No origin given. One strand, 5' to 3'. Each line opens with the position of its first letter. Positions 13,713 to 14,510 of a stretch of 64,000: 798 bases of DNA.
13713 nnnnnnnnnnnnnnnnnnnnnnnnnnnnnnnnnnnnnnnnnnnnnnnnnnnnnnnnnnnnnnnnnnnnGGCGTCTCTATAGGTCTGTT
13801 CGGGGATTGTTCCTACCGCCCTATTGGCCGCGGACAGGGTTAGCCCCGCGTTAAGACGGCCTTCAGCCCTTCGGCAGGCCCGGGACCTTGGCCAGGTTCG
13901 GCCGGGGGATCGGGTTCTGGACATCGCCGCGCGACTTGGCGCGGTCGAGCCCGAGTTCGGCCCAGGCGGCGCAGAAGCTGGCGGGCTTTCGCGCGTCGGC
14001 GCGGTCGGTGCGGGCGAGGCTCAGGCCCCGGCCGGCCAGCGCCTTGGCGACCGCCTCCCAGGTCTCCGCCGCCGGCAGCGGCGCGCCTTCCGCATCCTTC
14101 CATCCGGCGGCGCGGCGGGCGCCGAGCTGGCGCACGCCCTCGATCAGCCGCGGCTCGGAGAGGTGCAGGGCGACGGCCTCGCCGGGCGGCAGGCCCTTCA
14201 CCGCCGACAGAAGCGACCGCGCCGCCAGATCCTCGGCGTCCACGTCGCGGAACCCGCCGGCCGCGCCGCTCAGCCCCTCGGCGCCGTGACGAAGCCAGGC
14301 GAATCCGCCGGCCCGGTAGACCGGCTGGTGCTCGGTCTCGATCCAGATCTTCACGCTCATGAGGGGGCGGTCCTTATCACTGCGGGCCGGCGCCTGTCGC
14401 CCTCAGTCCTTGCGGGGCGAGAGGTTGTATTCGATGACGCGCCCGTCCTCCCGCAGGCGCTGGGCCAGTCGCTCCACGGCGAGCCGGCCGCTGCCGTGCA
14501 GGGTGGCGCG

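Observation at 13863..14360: Catalytically dead RNase HI paralogue parked directly upstream of ruvC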

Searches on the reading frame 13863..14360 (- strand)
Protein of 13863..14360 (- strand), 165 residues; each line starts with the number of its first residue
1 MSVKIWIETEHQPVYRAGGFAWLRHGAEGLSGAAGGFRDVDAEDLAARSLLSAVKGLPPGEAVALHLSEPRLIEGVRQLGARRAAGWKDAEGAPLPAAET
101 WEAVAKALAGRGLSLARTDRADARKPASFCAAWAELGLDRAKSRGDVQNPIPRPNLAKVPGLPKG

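Call 3: search_protein_families(library=pfam, proteins=[window:13863-14360:-], max_evalue=1)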
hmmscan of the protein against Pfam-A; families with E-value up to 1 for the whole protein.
window:13863-14360:- (165 aa): 0 families

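Call 4: search_protein_families(library=ncbifam, proteins=[window:13863-14360:-], max_evalue=1)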
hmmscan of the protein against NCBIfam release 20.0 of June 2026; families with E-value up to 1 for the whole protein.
window:13863-14360:- (165 aa): 0 families

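Call 5: search_solved_structures(query=window:13863-14360:-, max_evalue=10, show_alignments=3)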
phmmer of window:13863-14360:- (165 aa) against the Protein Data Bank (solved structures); distinct sequences matched with E-value up to 10: 6.
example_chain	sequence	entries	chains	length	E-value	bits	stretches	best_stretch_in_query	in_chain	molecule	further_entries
1jl2_A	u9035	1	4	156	0.044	17.3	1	23-110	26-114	Chimera of Ribonuclease HI, Ribonuclease H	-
2rpi_A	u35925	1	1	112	0.083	16.4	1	73-110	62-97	Ribonuclease H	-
1ril_A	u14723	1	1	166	0.16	15.5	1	73-110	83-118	RIBONUCLEASE H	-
2yv0_X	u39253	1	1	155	0.18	15.3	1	18-109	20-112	Ribonuclease HI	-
6fd2_B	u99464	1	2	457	0.2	15.1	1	34-101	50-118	Putative apramycin biosynthetic oxidoreductase 4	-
1j6y_A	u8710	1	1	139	0.56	13.7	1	76-154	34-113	peptidyl-prolyl cis-trans isomerase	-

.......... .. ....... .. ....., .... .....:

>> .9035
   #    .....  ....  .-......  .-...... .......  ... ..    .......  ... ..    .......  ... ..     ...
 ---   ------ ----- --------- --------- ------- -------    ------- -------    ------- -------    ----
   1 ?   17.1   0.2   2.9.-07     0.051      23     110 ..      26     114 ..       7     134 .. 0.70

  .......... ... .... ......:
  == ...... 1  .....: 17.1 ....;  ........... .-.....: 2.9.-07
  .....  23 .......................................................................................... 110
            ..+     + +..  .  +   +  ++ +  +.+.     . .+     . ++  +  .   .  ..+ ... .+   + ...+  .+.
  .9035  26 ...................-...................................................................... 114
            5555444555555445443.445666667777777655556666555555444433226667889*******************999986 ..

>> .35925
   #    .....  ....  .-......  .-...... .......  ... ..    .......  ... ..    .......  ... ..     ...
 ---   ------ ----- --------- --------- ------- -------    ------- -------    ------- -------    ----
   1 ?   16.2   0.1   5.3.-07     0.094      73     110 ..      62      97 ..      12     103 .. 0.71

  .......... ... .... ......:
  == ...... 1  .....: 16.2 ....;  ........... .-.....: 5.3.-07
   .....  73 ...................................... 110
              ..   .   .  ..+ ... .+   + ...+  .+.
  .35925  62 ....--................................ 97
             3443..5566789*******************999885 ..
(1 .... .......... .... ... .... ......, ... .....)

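Call 6: find_homologous_proteins(query=window:13863-14360:-, max_evalue=0.001)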
Query window:13863-14360:- (165 aa): 40 proteins with E <= 0.001 among 1489 candidates.
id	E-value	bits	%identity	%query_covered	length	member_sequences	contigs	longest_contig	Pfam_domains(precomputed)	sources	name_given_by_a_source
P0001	2.4e-100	352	99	100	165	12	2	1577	-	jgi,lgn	jgi:hypothetical protein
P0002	5.2e-85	302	85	99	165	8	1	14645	-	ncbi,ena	-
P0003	1.0e-64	236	71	99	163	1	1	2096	-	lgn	-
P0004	6.5e-64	233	70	99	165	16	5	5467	-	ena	-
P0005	6.6e-61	223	68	99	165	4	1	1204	-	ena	-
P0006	8.0e-61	223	67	99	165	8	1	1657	-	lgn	-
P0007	3.8e-58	214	64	98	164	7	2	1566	-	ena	-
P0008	5.2e-57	211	64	98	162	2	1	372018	-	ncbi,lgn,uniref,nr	ncbi:hypothetical protein [Phenylobacterium sp.]|uniref:hypothetical protein n=1 Tax=Phenylobacteriu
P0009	3.4e-55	205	63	98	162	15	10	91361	-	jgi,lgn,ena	-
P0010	2.2e-54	202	62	98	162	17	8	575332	-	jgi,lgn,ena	jgi:ribonuclease HI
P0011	8.5e-54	200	62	98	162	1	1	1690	-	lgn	-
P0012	1.4e-53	200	60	98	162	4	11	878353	-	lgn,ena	-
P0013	1.6e-53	199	61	98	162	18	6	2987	-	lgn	-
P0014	1.7e-53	199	60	98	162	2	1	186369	-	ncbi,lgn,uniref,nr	ncbi:hypothetical protein [Phenylobacterium sp.]|uniref:hypothetical protein n=1 Tax=Phenylobacteriu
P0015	2.2e-53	199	61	98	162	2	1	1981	-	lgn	-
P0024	1.2e-21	96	38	98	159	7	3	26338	-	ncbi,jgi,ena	jgi:ribonuclease HI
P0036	7.8e-16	77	33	97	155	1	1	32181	-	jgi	jgi:hypothetical protein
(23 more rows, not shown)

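Call 8: search_solved_structures(query=A1, max_evalue=10, show_alignments=3)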
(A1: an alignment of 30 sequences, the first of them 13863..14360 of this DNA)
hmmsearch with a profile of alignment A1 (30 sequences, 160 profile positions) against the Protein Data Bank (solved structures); distinct sequences matched with E-value up to 10: 46.
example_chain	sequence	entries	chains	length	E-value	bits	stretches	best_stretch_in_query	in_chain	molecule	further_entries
3aa3_A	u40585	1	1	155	3.4e-07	34.1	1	18-116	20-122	Ribonuclease HI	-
1wsg_A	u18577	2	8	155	4e-07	33.8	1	18-116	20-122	Ribonuclease HI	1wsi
1wse_A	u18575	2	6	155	4.1e-07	33.8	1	18-116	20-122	Ribonuclease HI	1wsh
1g15_A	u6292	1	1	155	7e-07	33.1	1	18-122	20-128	RIBONUCLEASE HI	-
1jxb_A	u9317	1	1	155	1e-06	32.5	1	18-122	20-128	Ribonuclease HI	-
3aa2_A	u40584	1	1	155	1.2e-06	32.3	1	18-116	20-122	Ribonuclease HI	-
1wsf_A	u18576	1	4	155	1.2e-06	32.3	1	18-124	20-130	Ribonuclease HI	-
1jl1_A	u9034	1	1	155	1.3e-06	32.2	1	18-122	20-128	RIBONUCLEASE HI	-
1f21_A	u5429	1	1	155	1.3e-06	32.2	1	18-122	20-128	RIBONUCLEASE HI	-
3aa5_X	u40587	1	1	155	1.3e-06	32.2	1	18-116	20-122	Ribonuclease HI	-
3aa4_A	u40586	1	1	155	1.6e-06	31.9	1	18-116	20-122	Ribonuclease HI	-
1kva_A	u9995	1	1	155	2.3e-06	31.4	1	18-124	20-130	RIBONUCLEASE H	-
2yv0_X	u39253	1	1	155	2.4e-06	31.3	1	18-116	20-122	Ribonuclease HI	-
1wsj_A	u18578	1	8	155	2.6e-06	31.2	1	18-112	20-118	Ribonuclease HI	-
1lav_A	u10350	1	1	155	3.5e-06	30.8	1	18-116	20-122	RIBONUCLEASE H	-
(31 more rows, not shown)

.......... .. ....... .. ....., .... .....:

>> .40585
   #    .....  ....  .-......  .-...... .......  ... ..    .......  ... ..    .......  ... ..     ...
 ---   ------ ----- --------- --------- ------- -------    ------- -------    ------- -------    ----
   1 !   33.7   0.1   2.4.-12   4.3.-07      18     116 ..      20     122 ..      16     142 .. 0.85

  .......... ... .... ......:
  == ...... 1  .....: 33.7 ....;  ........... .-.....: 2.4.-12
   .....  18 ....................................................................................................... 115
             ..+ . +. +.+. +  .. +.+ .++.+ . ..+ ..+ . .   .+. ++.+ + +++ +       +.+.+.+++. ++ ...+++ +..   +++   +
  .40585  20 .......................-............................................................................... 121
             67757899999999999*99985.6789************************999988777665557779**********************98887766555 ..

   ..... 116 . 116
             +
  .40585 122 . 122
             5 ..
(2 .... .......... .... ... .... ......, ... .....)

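Call 10: search_protein_families(library=pfam, alignment_id=A1, max_evalue=1)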
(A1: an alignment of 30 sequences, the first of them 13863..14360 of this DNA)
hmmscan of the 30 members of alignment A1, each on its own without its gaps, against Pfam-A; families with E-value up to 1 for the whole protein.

A. member 1, window:13863-14360:- (165 aa): 0 families

B. families by the number of members that match (of 30 scanned): 8 families
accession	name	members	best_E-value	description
PF00075.30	RNase_H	4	0.013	RNase H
PF05235.19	CHAD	2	0.033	CHAD domain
PF21506.2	Knl-2-like_dom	2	0.46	Kinetochore null protein 2-like domain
PF18348.7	SH3_16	1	0.066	Bacterial dipeptidyl-peptidase Sh3 domain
PF19170.5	DUF5852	1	0.09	Family of unknown function (DUF5852)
PF02668.22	TauD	1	0.12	Taurine catabolism dioxygenase TauD, TfdA family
PF04087.19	DUF389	1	0.21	Domain of unknown function (DUF389)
PF19735.4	DUF6225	1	0.22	Family of unknown function (DUF6225)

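Call 12: find_related_loci(query=A1, collection=genome_contigs, flank=5000)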
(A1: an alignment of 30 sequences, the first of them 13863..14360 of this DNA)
Query A1 (165 aa) in genome_contigs; peptide patterns used: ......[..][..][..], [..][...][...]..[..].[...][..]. (x = any residue, [..] = any of these).
236 stretches matched a pattern; 67 encode a relative of the query (tblastn E <= 1e-3); 66 distinct loci.
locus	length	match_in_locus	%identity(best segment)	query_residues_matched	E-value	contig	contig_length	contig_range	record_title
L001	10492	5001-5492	85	1-164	3e-88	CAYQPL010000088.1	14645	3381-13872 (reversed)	MAG TPA_asm: uncultured Phenylobacterium sp. isolate SRP092796_co6_143 genome assembly, contig: NODE_5403_length_14645_c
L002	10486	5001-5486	64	1-162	4e-63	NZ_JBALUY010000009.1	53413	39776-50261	MAG: Phenylobacterium sp. isolate 4NakV-16 NODE_9_length_53413_cov_4.113357, whole genome shotgun sequence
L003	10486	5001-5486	62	1-162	2e-61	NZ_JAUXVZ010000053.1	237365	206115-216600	MAG: Phenylobacterium sp. isolate C15_maxbin.053 C15_k141_105422, whole genome shotgun sequence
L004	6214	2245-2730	60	1-162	2e-59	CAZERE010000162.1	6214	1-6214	MAG TPA_asm: uncultured Phenylobacterium sp. isolate SRP092902_co1_596 genome assembly, contig: NODE_25119_length_6214_c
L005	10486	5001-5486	60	1-162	2e-58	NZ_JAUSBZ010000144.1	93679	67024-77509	MAG: Phenylobacterium sp. isolate E9_concoct.bin.50 E9_k141_76288, whole genome shotgun sequence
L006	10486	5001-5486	60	1-162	2e-58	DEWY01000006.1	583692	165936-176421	MAG TPA_asm: Caulobacteraceae bacterium UBA3198 UBA3198_contig_458, whole genome shotgun sequence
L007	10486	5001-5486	60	1-162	3e-58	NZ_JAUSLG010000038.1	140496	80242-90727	MAG: Phenylobacterium sp. isolate E19_concoct.bin.116 E19_k141_420660, whole genome shotgun sequence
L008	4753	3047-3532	63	1-162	1e-57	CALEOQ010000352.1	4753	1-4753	MAG TPA_asm: uncultured Caulobacteraceae bacterium isolate DRR092714_bin.2_CONCOCT_v1.1_MAG genome assembly, contig: ERZ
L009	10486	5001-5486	61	1-162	7e-55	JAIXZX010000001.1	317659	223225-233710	MAG: Caulobacteraceae bacterium isolate D8_MAG_00064 pond_D8_MAG_00064_000000000008, whole genome shotgun sequence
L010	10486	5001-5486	60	1-162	1e-53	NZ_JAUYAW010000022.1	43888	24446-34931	MAG: Phenylobacterium sp. isolate C19_concoct.bin.64 C19_k141_2084, whole genome shotgun sequence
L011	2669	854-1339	60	1-162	1e-53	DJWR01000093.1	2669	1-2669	MAG TPA_asm: Caulobacteraceae bacterium UBA6225 UBA6225_contig_66467, whole genome shotgun sequence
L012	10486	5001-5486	56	1-162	2e-52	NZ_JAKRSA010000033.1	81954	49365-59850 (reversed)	MAG: Phenylobacterium sp. isolate MS003 bin-003_31, whole genome shotgun sequence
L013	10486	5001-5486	57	1-162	2e-52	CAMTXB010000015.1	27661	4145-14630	MAG: uncultured Caulobacteraceae bacterium isolate G04_MAG_00061 genome assembly, contig: G04_MAG_00061_000000000036, wh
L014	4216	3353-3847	61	1-165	1e-45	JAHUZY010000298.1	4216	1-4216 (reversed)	MAG: Phenylobacterium sp. isolate Con.Enr.2019-4 k141_2843, whole genome shotgun sequence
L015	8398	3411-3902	66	1-164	2e-42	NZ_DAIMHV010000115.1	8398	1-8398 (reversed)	MAG: Phenylobacterium sp. isolate CTOTU10752 NODE_2719_length_8398_cov_15.389308, whole genome shotgun sequence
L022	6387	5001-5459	40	2-162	2e-23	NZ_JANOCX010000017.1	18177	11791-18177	MAG: Phenylobacterium sp. isolate VAR_17_metabat_257 VAR_17_k141_4082125, whole genome shotgun sequence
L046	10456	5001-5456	39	1-163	2e-16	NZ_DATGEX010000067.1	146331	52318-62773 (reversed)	MAG: Phenylobacterium sp. isolate SMAG_U9713 k141_684838, whole genome shotgun sequence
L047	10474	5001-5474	37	1-163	3e-16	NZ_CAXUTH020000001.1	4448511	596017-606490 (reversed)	Phenylobacterium sp. LjRoot97 LJR097c1, whole genome shotgun sequence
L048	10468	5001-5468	36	2-162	1e-24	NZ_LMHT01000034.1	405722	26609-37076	Phenylobacterium sp. Root700 contig_8, whole genome shotgun sequence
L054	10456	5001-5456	37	1-163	5e-14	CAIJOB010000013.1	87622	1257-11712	MAG: uncultured Alphaproteobacteria bacterium isolate Umea2_bin-3006 genome assembly, contig: bin-3006:13/42, whole geno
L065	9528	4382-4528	41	3-51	4e-6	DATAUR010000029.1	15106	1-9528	MAG TPA_asm: Phenylobacterium sp. isolate SMAG_U5577 k141_27340, whole genome shotgun sequence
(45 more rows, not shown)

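Call 14: predict_structure(alignment_id=A1)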
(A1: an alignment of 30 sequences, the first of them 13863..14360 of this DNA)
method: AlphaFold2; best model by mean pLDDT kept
length: 165 residues; sequences in the alignment: 30
mean_pLDDT: 95.0   pTM: 0.89
mean pLDDT of the five models: 95.0, 95.0, 95.0, 94.9, 94.7
residues with pLDDT >= 90: 155; 70-90: 8; 50-70: 2; < 50: 0
segments of 3 or more residues with pLDDT < 50: none
pLDDT, mean of each block of 10 residues (from residue 1): 95 97 95 97 96 93 96 95 94 94 95 96 97 98 97 96 77
secondary structure, 60 per line:
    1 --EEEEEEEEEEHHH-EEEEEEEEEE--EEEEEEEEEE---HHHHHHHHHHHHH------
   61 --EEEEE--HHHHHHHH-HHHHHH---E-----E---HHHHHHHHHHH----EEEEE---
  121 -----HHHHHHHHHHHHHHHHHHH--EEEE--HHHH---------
elements in order: E3-12 E17-26 E29-38 H42-54 E63-67 H70-77 H79-84 H98-108 E113-117 H126-144 E147-150 H153-156
